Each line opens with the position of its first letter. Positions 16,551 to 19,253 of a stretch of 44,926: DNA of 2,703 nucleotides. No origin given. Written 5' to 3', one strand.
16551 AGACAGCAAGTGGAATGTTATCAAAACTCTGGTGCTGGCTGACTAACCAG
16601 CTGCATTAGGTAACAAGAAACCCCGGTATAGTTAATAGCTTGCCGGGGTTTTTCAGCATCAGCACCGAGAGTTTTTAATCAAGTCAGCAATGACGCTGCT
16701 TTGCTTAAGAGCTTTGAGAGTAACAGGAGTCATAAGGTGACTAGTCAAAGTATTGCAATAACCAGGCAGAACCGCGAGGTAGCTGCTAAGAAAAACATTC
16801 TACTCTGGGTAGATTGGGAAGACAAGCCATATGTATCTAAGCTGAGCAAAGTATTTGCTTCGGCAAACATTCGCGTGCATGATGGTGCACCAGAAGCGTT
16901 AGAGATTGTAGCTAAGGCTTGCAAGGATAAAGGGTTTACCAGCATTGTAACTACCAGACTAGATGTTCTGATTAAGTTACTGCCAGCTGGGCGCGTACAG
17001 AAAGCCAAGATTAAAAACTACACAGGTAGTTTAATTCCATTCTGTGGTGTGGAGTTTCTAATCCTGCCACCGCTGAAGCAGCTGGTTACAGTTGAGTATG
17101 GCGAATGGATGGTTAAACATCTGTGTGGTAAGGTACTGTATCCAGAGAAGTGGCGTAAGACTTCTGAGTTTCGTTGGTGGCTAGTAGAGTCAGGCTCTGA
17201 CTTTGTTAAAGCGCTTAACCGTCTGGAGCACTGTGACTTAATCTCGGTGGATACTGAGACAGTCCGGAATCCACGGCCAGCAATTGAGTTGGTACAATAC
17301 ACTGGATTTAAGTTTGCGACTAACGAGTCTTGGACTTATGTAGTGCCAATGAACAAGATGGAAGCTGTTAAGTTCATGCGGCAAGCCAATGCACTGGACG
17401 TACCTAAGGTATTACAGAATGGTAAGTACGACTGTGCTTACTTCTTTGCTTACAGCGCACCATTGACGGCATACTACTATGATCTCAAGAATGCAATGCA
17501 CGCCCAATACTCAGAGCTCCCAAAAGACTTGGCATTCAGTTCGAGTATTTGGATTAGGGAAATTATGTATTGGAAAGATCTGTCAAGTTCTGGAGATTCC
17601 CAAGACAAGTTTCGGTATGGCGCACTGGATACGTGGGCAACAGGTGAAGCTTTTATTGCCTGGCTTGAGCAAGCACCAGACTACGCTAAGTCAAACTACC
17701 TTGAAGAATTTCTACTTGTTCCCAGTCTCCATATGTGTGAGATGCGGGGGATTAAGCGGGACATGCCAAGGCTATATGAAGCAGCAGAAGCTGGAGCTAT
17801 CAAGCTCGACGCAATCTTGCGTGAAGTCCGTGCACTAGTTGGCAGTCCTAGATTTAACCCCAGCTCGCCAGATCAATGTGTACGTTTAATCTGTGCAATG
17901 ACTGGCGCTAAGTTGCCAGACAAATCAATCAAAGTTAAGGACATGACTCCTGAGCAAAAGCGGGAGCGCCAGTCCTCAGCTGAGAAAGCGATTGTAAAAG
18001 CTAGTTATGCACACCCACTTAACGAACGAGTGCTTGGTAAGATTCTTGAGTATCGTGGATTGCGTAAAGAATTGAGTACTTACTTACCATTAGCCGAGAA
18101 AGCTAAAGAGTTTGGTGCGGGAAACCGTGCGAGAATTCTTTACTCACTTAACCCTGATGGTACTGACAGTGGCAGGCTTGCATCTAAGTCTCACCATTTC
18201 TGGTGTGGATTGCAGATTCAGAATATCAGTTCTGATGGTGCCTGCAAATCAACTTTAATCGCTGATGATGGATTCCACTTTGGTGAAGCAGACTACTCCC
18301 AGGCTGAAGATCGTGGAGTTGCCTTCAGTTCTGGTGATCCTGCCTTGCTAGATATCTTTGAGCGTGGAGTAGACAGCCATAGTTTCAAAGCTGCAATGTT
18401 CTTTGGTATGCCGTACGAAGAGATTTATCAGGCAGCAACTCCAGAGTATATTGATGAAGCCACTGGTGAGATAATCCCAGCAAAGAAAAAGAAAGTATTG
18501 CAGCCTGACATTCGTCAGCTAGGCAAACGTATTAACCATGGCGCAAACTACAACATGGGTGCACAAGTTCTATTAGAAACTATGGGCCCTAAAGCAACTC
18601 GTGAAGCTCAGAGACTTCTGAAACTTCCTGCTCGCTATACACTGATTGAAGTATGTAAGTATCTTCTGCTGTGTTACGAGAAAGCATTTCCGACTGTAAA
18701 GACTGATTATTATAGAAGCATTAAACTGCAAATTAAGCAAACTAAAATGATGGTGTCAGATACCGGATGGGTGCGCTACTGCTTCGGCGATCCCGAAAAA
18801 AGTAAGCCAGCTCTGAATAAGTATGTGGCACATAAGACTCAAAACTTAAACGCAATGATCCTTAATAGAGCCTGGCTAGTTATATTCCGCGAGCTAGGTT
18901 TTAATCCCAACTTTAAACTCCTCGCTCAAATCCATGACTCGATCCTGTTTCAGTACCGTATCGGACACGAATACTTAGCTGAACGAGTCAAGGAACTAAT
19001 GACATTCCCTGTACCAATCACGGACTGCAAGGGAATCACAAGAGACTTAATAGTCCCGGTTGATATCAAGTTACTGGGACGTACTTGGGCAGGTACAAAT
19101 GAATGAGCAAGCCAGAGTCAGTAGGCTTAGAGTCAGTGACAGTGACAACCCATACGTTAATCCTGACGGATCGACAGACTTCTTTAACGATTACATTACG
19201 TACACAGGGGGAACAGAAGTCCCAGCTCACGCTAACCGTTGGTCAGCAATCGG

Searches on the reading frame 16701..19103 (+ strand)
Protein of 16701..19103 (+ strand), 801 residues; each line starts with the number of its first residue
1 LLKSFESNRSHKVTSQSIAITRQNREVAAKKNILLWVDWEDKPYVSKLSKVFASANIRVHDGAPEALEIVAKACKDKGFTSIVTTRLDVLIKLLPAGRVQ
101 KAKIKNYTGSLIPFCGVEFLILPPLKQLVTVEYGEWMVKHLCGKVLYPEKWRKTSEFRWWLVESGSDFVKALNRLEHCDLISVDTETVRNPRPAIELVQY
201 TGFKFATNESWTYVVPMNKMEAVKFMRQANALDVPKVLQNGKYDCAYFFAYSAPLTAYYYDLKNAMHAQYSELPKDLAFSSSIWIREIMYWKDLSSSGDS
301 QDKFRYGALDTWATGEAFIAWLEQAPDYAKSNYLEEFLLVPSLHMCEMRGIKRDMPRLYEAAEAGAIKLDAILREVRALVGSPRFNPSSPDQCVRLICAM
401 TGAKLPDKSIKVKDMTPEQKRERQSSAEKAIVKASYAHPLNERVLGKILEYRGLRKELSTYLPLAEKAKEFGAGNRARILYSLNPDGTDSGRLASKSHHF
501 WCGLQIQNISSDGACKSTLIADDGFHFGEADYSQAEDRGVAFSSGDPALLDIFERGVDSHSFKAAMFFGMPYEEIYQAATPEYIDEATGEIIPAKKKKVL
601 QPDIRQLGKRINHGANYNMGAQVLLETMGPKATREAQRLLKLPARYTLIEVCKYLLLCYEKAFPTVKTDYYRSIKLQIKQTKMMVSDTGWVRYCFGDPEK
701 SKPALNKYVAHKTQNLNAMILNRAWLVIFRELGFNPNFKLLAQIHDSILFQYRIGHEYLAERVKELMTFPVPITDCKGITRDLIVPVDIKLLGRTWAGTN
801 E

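Call 51: search_protein_families(library=pfam, max_evalue=0.01, proteins=[window:16701-19103:+])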
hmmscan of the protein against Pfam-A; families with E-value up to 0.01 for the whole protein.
window:16701-19103:+ (801 aa): 1 family
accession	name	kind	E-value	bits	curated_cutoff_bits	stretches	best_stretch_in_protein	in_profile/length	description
PF00476.26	DNA_pol_A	-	8.3e-26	91.2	34.3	2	366-576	12-203/381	DNA polymerase family A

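Call 52: search_dna_similar(query=window:16701-19103:+, collection=phages, mode=protein, max_rows=15)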
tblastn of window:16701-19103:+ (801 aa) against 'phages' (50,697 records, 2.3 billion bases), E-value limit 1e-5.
Records with a match: 564; places in all: 564; records where one place covers at least 80% of the query: 3.
Best place of each record, by identity: <60% 564.
By first word of the organism name: Pseudomonas 105; Salmonella 82; Vibrio 69; Escherichia 40; Mycobacterium 32; Klebsiella 26; Bacteroides 22; Bacteriophage 18; Rhizobium 16; Pectobacterium 14; and 42 more.
By host as written in the record: - 100; Pseudomonas aeruginosa 46; Salmonella enterica 42; Mycobacterium smegmatis mc2 155 25; Bacteroides intestinalis DSM 108646 22; Vibrio breoganii 15; Escherichia coli 13; Klebsiella pneumoniae 12; and 129 more.
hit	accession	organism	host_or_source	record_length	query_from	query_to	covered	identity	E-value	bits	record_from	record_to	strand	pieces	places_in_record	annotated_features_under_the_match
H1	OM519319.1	Aeromonas phage P5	Aeromonas dhakensis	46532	101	794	87%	32.7%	2e-101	350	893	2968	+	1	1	putative DNA polymerase I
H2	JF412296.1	EBPR podovirus 3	-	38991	67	797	91%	30.1%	3e-77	279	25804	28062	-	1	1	gp30: DNA polymerase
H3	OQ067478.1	Polaromonas phage Tiera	Polaromonas sp.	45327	104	797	87%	30.0%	1e-73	268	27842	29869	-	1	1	DNA polymerase I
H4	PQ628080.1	Pseudomonas phage Neko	Pseudomonas aeruginosa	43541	195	801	76%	27.7%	3e-49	194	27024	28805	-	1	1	DNA polymerase I | putative primase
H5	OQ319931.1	Pseudomonas phage 20Aug470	Pseudomonas aeruginosa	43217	222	801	72%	28.3%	2e-49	195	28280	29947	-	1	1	hypothetical protein | DNA primase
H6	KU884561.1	Pseudomonas phage PaMx33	Pseudomonas aeruginosa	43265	222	801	72%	28.3%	2e-49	195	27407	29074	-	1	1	putative DNA polymerase I | ribosome_binding_site | putative primase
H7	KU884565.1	Pseudomonas phage PaMx46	Pseudomonas aeruginosa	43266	222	801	72%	28.3%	2e-49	195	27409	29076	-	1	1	putative DNA polymerase I | ribosome_binding_site | putative primase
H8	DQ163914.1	Pseudomonas phage 119X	-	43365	222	801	72%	28.3%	2e-49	195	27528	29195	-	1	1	record has no annotation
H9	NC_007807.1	Pseudomonas phage 119X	Pseudomonas aeruginosa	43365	222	801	72%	28.3%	2e-49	195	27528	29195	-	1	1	119X_gp31: DNA polymerase | 119X_gp30: DNA primase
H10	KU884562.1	Pseudomonas phage PaMx35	Pseudomonas aeruginosa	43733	222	801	72%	28.3%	3e-49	194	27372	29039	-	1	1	putative DNA polymerase I | ribosome_binding_site | putative primase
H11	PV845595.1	Pseudomonas phage Ph_15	Pseudomonas aeruginosa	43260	222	801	72%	28.1%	2e-49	195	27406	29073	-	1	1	putative DNA polymerase I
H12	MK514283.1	Pseudomonas phage vB_PaeP_TF17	Psuedomonas aeruginosa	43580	222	801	72%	28.1%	3e-49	194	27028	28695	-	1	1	putative DNA polymerase I | putative primase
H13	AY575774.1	Pseudomonas phage PaP2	-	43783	222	801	72%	28.1%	3e-49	194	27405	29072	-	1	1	orf31: p31 | orf30: p30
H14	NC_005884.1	Pseudomonas phage PaP2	Pseudomonas aeruginosa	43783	222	801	72%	28.1%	3e-49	194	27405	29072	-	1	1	DNA polymerase I | DNA primase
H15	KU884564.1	Pseudomonas phage PaMx43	Pseudomonas aeruginosa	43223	222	801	72%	28.0%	3e-49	194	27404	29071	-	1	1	putative DNA polymerase I | ribosome_binding_site | putative primase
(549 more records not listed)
